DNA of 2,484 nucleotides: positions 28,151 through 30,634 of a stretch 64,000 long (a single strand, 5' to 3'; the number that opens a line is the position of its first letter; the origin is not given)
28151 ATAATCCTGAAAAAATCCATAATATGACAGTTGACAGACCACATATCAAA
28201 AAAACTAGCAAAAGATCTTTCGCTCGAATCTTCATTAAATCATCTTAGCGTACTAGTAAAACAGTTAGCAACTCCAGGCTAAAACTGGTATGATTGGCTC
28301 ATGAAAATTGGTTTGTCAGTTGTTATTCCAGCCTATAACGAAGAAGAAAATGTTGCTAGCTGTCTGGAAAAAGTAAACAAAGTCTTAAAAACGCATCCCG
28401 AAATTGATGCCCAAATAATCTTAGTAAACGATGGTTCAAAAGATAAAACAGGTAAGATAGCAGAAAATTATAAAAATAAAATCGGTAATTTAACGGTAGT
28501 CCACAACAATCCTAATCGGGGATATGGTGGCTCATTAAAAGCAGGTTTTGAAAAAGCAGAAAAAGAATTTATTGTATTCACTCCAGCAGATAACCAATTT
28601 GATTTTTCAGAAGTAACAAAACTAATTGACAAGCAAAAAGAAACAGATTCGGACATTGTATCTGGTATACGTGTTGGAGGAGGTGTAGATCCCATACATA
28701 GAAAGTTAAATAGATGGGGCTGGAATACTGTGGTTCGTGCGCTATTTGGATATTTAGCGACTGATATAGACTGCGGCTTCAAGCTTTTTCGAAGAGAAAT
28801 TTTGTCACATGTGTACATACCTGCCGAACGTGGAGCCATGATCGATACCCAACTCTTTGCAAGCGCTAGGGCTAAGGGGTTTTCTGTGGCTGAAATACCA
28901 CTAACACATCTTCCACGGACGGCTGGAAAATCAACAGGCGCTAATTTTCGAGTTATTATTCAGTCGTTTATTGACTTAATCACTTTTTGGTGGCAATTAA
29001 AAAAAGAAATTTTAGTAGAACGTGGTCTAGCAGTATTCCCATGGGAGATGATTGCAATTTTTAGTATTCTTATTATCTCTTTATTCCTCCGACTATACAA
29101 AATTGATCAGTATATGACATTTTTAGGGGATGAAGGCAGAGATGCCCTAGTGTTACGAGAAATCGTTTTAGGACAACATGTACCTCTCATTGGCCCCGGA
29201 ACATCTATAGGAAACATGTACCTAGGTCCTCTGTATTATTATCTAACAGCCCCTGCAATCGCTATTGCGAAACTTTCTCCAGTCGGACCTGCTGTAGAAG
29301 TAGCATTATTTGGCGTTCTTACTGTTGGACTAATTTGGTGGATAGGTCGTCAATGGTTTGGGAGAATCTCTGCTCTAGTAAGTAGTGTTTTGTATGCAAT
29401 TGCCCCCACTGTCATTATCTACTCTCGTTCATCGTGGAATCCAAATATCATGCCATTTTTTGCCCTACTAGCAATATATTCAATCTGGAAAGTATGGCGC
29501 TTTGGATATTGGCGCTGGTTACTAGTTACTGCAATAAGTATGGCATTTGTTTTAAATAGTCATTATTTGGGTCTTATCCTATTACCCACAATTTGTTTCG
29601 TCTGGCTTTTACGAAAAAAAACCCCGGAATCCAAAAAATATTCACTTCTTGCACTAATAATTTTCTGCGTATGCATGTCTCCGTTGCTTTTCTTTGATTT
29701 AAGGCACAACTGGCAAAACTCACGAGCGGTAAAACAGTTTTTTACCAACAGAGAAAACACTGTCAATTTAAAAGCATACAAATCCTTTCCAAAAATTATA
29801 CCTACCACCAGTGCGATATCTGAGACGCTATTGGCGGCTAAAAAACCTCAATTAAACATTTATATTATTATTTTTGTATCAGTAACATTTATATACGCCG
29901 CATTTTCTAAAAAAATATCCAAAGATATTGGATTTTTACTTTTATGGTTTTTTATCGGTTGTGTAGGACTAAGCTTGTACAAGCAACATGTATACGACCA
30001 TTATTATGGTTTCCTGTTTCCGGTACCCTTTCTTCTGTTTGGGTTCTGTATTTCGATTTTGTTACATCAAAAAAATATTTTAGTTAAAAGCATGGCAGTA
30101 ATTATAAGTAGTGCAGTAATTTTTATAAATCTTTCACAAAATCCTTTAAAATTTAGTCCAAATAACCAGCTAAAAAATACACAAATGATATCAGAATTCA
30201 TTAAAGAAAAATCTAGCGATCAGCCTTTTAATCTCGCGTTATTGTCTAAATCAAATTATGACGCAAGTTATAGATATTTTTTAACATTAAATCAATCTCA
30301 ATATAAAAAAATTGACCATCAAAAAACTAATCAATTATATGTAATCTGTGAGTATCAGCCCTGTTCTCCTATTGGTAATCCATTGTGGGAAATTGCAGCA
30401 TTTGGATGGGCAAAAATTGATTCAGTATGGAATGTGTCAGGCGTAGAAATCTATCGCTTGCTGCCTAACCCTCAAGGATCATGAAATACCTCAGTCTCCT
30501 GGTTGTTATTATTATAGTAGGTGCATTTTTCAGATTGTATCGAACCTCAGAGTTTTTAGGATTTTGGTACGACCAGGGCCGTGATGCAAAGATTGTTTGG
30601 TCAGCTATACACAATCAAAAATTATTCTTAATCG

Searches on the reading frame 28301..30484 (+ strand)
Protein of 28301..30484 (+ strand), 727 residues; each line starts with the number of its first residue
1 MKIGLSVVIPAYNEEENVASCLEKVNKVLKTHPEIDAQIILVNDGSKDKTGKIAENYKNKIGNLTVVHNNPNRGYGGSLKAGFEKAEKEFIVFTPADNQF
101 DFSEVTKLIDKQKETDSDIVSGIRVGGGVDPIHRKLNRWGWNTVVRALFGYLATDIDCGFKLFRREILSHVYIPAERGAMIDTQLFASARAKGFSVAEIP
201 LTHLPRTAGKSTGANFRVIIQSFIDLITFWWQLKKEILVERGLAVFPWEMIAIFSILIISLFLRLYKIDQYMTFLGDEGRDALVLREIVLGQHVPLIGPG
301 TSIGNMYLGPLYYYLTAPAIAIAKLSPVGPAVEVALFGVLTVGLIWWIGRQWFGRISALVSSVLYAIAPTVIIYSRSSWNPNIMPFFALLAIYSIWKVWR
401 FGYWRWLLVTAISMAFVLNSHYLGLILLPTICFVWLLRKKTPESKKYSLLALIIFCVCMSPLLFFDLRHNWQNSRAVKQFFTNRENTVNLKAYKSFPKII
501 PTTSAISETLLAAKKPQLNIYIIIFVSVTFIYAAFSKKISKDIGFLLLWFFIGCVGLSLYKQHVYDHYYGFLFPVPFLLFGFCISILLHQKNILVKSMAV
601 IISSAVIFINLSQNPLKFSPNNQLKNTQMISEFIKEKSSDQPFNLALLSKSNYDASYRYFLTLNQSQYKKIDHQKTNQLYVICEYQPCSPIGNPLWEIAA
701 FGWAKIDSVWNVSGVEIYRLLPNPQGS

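Call 11: search_protein_families(library=pfam, proteins=[window:28301-30484:+], max_evalue=0.01)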
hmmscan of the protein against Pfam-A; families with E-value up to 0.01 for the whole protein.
window:28301-30484:+ (727 aa): 4 families
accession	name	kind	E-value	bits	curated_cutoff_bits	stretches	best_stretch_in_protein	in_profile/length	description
PF00535.33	Glycos_transf_2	-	2.4e-31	109.4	23.3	1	6-170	1-166/168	Glycosyl transferase family 2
PF13231.12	PMT_2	-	2.9e-11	44.3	26.1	1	310-463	4-158/160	Dolichyl-phosphate-mannose-protein mannosyltransferase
PF13641.12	Glyco_tranf_2_3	-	4.3e-05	24.1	27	1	5-97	3-96/230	Glycosyltransferase like family 2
PF12804.13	NTP_transf_3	-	0.0045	17.6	27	1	57-128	58-127/160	MobA-like NTP transferase domain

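Call 66: search_protein_families(library=ncbifam, proteins=[window:28301-30484:+], max_evalue=0.00001)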
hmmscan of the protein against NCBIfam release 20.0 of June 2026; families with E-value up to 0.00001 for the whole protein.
window:28301-30484:+ (727 aa): 19 families
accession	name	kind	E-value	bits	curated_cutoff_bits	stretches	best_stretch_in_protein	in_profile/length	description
NF007986.1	PRK10714.1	equivalog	1.5e-20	73.5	529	1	5-235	8-231/316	undecaprenyl-phosphate 4-deoxy-4-formamido-L-arabinose transferase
NF041391.1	DPhHxTase_Halo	equivalog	5.6e-17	61.4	375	1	11-207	3-187/213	dolichyl-phosphate hexose transferase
TIGR03937.1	PgaC_IcaA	equivalog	4e-16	59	422.3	1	5-111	47-149/407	poly-beta-1,6-N-acetyl-D-glucosamine synthase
NF047588.1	GlcsyltransPgfSStrep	equivalog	3.5e-14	52.7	500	1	5-273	3-264/308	glycosyltransferase PgfS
TIGR03663.1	TIGR03663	subfamily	5.9e-14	51.9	126.25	1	251-528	2-218/435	flippase activity-associated protein Agl23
NF007482.0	PRK10073.1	equivalog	6.9e-14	51.6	423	1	4-120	7-118/334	glycosyltransferase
TIGR04182.1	glyco_TIGR04182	equivalog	8.6e-14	51.6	325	1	6-212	3-199/293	S-layer glycoprotein N-glycosyltransferase AglJ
TIGR04283.1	glyco_like_mftF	equivalog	2.2e-12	47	182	1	5-111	1-95/221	TIGR04283 family arsenosugar biosynthesis glycosyltransferase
NF058614.1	PPMAGASynPpgS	equivalog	6.8e-12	45.3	370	1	7-213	4-206/226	polyprenyl-phospho-N-acetylgalactosaminyl synthase PpgS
TIGR03469.1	HpnB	hypoth_equivalog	2.9e-11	43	379.25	1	6-121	47-169/386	hopene-associated glycosyltransferase HpnB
NF041875.1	EPS_EpsD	equivalog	1.2e-09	38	370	1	5-115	1-107/325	exopolysaccharide biosynthesis glycosyltransferase EpsD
NF010496.0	PRK13915.1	equivalog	1.6e-09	37.3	262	1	5-108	33-138/307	glucosyl-3-phosphoglycerate synthase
TIGR03111.1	glyc2_xrt_Gpos1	hypoth_equivalog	8.3e-09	34.7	363.95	1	6-119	52-162/439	TIGR03111 family XrtG-associated glycosyltransferase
NF038302.1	EPS_HpsE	equivalog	5.5e-08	32.1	300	1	4-102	2-101/307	hormogonium polysaccharide biosynthesis glycosyltransferase HpsE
TIGR03965.1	mycofact_glyco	equivalog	6.1e-08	32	280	1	6-97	77-164/467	mycofactocin biosynthesis glycosyltransferase MftF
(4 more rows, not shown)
